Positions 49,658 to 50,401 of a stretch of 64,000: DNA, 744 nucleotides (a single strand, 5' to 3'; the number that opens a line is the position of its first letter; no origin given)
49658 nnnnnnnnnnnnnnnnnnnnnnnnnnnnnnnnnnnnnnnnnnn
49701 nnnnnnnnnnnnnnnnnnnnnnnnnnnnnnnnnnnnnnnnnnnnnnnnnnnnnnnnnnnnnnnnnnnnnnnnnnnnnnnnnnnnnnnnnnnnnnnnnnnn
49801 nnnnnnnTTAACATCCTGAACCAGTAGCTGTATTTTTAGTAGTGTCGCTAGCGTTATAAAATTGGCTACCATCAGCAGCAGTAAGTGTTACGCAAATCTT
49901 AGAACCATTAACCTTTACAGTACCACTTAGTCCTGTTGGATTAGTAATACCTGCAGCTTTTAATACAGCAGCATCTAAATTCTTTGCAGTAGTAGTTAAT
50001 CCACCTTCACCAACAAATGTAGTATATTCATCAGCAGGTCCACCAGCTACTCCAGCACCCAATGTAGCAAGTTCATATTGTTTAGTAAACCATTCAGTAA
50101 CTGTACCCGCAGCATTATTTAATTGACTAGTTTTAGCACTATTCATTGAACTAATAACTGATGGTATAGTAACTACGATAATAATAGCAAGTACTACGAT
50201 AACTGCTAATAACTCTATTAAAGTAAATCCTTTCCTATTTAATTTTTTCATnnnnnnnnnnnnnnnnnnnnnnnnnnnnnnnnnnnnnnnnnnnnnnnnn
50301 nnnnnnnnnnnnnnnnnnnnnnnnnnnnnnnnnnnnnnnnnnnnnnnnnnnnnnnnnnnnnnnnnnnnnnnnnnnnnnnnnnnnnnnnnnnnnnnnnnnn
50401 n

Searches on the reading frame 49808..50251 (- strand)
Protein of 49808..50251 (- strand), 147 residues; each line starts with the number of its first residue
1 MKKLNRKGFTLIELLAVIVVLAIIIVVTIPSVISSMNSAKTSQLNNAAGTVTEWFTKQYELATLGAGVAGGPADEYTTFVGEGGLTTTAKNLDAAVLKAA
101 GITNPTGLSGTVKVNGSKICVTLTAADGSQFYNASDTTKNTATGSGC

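Call 5: search_protein_families(library=pfam, proteins=[window:49808-50251:-], max_evalue=0.01)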
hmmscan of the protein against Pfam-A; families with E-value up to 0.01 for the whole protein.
window:49808-50251:- (147 aa): 1 family
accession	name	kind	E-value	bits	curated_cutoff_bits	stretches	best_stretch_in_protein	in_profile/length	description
PF07963.17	N_methyl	-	2e-07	30.8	21.2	1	5-27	3-25/27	Prokaryotic N-terminal methylation motif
